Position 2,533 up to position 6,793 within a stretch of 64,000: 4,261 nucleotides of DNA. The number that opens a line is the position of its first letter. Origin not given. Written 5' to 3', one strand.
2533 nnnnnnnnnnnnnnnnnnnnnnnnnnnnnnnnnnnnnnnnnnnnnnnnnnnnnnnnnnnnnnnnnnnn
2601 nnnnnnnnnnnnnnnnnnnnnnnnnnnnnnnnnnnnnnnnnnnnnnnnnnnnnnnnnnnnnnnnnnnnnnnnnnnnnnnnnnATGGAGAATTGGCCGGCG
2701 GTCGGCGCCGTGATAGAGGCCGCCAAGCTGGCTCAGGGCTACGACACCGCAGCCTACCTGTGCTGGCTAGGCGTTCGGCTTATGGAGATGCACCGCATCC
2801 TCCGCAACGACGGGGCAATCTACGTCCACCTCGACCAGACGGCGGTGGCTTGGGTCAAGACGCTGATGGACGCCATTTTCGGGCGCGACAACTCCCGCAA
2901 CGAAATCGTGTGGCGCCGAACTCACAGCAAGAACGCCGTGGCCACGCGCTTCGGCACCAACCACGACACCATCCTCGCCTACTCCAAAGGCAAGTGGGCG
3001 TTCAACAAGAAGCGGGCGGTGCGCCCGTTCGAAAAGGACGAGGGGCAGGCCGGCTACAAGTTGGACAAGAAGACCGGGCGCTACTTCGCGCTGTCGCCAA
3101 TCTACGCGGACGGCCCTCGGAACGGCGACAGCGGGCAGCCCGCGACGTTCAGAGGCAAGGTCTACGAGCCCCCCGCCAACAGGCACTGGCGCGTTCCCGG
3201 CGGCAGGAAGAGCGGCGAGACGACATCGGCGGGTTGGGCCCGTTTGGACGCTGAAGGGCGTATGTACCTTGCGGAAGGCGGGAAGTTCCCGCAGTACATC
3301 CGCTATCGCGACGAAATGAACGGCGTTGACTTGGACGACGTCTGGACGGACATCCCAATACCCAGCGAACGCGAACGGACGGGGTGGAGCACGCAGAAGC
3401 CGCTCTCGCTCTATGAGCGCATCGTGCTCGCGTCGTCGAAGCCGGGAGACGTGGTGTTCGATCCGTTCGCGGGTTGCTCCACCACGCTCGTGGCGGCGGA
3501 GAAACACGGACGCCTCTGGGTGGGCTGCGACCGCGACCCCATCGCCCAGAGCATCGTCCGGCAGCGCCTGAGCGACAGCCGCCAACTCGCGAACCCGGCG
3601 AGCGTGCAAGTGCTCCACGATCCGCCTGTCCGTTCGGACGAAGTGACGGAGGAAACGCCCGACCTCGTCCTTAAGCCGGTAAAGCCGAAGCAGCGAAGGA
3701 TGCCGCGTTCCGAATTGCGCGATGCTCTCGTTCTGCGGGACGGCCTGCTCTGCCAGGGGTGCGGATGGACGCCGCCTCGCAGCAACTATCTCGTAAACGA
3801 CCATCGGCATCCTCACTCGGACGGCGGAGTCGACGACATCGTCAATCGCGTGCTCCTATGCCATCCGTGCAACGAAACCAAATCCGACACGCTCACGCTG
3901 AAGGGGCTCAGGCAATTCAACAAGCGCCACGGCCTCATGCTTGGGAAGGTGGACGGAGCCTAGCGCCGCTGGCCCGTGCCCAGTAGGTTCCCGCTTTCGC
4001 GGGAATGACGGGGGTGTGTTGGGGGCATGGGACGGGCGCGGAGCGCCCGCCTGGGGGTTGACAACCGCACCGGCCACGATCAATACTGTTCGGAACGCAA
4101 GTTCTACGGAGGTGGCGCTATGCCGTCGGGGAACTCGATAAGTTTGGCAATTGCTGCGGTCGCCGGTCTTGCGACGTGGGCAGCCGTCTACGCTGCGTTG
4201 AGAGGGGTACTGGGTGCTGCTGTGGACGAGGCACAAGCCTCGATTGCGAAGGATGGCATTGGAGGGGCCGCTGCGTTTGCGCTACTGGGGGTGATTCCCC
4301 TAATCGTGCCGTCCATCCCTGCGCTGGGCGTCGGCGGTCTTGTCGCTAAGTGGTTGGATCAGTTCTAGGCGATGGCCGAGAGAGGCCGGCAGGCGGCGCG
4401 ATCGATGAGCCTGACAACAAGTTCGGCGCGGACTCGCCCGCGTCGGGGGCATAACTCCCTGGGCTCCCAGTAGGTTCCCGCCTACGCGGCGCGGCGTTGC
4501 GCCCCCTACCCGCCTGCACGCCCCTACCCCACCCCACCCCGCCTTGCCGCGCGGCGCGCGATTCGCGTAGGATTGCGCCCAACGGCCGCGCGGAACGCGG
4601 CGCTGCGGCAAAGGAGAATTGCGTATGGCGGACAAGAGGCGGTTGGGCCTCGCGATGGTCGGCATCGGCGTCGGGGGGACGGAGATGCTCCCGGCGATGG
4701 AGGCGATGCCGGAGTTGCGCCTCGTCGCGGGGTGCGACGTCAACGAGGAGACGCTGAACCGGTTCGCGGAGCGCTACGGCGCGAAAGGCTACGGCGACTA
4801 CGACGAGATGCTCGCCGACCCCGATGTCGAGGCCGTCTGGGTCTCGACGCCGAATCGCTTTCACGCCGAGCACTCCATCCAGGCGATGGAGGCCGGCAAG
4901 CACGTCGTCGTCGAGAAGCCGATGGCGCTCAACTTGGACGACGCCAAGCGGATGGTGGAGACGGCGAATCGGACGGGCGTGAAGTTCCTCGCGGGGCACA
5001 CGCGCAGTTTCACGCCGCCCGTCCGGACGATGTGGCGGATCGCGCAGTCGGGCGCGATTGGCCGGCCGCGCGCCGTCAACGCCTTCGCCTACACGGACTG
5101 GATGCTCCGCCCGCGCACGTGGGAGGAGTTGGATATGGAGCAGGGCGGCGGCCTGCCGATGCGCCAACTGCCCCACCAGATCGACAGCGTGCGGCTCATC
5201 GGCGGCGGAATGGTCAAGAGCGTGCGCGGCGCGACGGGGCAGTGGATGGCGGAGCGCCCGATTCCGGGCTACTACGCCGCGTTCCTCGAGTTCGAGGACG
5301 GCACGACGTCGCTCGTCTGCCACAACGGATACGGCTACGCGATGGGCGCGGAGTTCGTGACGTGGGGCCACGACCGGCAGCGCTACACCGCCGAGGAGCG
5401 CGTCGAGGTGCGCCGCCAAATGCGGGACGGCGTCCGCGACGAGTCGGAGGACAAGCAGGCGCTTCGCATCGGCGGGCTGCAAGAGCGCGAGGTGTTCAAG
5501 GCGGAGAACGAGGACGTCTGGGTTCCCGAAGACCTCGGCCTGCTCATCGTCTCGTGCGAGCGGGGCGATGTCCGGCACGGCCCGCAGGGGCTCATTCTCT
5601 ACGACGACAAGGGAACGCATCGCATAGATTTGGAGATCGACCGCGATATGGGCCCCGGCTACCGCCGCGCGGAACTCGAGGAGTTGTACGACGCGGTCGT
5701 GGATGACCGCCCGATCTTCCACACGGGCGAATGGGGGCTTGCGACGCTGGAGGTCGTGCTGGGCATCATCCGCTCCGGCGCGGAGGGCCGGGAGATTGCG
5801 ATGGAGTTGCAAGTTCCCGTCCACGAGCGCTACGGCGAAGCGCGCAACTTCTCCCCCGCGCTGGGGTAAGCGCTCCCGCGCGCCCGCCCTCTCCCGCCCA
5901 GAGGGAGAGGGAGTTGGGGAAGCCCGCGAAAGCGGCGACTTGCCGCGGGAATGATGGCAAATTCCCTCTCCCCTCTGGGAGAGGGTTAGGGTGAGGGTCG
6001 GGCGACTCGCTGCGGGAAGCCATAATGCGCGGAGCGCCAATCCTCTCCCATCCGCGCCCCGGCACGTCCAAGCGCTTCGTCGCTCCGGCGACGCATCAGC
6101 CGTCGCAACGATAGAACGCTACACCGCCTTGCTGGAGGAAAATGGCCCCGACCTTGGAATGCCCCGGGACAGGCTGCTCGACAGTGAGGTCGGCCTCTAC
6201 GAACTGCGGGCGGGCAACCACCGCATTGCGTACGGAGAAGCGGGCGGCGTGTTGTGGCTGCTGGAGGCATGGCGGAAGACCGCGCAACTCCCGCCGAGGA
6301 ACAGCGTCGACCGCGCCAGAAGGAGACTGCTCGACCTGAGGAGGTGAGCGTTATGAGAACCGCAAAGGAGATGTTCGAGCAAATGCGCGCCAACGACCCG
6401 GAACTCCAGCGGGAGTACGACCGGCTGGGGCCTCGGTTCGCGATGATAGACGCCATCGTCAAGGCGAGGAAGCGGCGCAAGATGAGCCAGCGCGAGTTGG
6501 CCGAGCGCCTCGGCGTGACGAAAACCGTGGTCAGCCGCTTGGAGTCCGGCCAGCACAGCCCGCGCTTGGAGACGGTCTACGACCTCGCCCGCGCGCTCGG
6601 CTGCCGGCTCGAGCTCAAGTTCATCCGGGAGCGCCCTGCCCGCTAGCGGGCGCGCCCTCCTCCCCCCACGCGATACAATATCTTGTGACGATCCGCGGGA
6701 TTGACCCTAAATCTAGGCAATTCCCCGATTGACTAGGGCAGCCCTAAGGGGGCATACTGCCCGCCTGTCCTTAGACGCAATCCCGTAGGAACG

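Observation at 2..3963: Thoeris-like TIR-like gene with a membrane-protein partner and no SIR2/Macro ThsA in view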

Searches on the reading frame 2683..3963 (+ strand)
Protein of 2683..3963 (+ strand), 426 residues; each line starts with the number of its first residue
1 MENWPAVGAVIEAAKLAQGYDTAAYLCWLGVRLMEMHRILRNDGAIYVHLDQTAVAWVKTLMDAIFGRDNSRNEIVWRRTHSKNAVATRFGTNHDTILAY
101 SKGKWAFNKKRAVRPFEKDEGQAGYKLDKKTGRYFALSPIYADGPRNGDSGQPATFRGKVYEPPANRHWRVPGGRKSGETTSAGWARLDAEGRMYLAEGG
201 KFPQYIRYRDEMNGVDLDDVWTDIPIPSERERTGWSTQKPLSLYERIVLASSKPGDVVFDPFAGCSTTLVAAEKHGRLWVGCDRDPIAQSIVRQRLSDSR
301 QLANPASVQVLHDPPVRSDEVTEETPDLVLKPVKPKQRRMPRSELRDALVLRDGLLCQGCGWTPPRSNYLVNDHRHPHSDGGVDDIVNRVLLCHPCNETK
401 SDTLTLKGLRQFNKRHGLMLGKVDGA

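Call 4: search_protein_families(library=pfam, proteins=[window:2683-3963:+], max_evalue=0.1)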
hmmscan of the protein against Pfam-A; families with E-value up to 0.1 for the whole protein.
window:2683-3963:+ (426 aa): 4 families
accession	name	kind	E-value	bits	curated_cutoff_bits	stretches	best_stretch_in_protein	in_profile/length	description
PF01555.25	N6_N4_Mtase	-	1.5e-35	123.6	26.7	1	20-286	23-213/221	DNA methylase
PF01844.29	HNH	-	2.9e-08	34.2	21.4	1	357-402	1-46/47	HNH endonuclease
PF14279.12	HNH_5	-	0.00011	22.4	27.5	1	357-412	1-55/56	HNH endonuclease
PF02945.21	Endonuclease_7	-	0.00034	20.9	23.6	1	344-399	13-62/82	Recombination endonuclease VII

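Call 5: search_protein_families(library=padloc, proteins=[window:2683-3963:+], max_evalue=0.1)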
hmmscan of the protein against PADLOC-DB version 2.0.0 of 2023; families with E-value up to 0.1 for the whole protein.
window:2683-3963:+ (426 aa): 68 families (the best 25 are shown)
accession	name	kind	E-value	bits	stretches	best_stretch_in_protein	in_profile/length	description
PDLC03354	MTase_II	-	6.8e-48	161.7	1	22-300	126-386/425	Type II methyltransferase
PDLC03300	MTase_II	-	2.2e-40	136.6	2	217-308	197-288/302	Type II methyltransferase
PDLC03339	MTase_II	-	1.9e-39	133.5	2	208-298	182-273/399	Type II methyltransferase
PDLC03636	MTase_III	-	2.1e-33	113.9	2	21-116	92-187/575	Type III methyltransferase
PDLC03638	MTase_III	-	1.3e-30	104.5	1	17-295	423-676/816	Type III methyltransferase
PDLC03371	MTase_II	-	1.3e-27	95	2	218-299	173-255/260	Type II methyltransferase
PDLC03644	MTase_III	-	1.3e-27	94.8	1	24-296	108-393/542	Type III methyltransferase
PDLC03299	MTase_II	-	1.4e-24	85.1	2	229-299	190-260/296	Type II methyltransferase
PDLC03633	MTase_III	-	3e-24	83.7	2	17-112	143-239/616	Type III methyltransferase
PDLC03632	MTase_III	-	2.4e-23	80.2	2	156-300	398-533/983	Type III methyltransferase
PDLC03216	MTase_II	-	5.3e-21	73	2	235-306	194-265/364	Type II methyltransferase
PDLC03738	oMTase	-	4.1e-20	69.8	2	235-304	204-273/376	orphan methyltransferase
PDLC03635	MTase_III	-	1e-19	68.7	2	20-130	263-376/708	Type III methyltransferase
PDLC03634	MTase_III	-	2.9e-19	67.4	1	32-269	180-423/621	Type III methyltransferase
PDLC03320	MTase_II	-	4.8e-19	66.6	1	219-303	196-281/289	Type II methyltransferase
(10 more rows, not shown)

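Call 51: search_protein_families(library=ncbifam, proteins=[window:2683-3963:+], max_evalue=0.1)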
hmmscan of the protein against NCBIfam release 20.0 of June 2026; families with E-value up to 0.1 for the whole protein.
window:2683-3963:+ (426 aa): 6 families
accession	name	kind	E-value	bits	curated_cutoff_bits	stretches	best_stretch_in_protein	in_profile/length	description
NF050803.1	DnaMtaseCcrMCaul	equivalog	5.3e-20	71.6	830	2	232-307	183-258/350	adenine-specific DNA-methyltransferase CcrM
NF008572.0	PRK11524.1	equivalog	9.8e-18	64.3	292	2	235-284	195-244/294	adenine-specific DNA-methyltransferase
NF040563.1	guided_IscB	equivalog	2.3e-08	33.5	175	1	337-403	175-238/314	RNA-guided endonuclease IscB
NF010253.0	PRK13699.1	subfamily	1.2e-06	28.4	244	1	236-297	145-206/226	DNA methyltransferase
NF049971.1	CRISPR_Cas9d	exception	0.0021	16.7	375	1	370-402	563-595/986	type II CRISPR RNA-guided endonuclease Cas9d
NF047730.1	tRNAMtaseTrm5b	equivalog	0.023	13.9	600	1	247-293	174-220/330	tRNA (guanine(37)-N1)-methyltransferase Trm5b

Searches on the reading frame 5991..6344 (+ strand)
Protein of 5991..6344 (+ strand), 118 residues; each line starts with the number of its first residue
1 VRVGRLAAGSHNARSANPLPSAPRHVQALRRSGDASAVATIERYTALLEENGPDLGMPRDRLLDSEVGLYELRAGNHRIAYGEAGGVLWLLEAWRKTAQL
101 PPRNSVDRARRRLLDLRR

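Call 104: search_protein_families(library=pfam, proteins=[window:5991-6344:+], max_evalue=0.01)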
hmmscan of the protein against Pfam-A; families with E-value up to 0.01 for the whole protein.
window:5991-6344:+ (118 aa): 1 family
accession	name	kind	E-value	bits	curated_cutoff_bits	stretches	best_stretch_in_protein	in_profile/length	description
PF05973.20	Gp49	-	0.00035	21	23.9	1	36-113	9-89/90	Phage derived protein Gp49-like (DUF891)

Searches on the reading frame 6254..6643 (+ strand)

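Call 104: search_protein_families(library=pfam, proteins=[window:6254-6643:+], max_evalue=0.01)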
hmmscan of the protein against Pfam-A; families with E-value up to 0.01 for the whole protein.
window:6254-6643:+ (130 aa): 17 families
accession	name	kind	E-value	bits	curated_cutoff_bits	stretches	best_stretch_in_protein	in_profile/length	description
PF01381.28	HTH_3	-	6.5e-18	65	23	1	70-120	3-53/55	Helix-turn-helix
PF13560.12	HTH_31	-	1.1e-11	45.2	27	1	72-117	10-56/64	Helix-turn-helix domain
PF13443.12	HTH_26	-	1.6e-09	38.3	22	1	72-120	6-55/63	Cro/C1-type HTH DNA-binding domain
PF12844.13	HTH_19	-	2.3e-08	34.3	30.2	1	69-116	5-52/64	Helix-turn-helix domain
PF13744.12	HTH_37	-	7.3e-07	29.4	27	1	56-122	11-78/80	Helix-turn-helix domain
PF12802.13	MarR_2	-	0.00016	22.2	27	1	64-96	10-40/61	MarR family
PF13413.12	HTH_25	-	0.00025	21.2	24.6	1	70-102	4-36/62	Helix-turn-helix domain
PF22495.2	HTH_92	-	0.00035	20.2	27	1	70-104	2-36/45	RsaL-like HTH domain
PF04545.22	Sigma70_r4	-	0.00044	20.1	24.1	1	68-98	12-42/50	Sigma-70, region 4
PF15731.11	MqsA_antitoxin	-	0.00061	20.3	30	1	64-108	70-114/131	Antitoxin component of bacterial toxin-antitoxin system, MqsA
PF09339.16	HTH_IclR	-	0.0022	18.2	22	1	71-96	13-38/52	IclR helix-turn-helix domain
PF13412.12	HTH_24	-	0.0024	17.9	21.9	1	76-95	17-36/48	Winged helix-turn-helix DNA-binding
PF07022.19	Phage_CI_repr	-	0.0033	18.2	22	1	67-120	2-55/65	Bacteriophage CI repressor helix-turn-helix domain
PF13545.12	HTH_Crp_2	-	0.0049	17.2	27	0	75-96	21-42/70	Crp-like helix-turn-helix domain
PF08279.18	HTH_11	-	0.0053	17.1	25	0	73-95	12-34/55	HTH domain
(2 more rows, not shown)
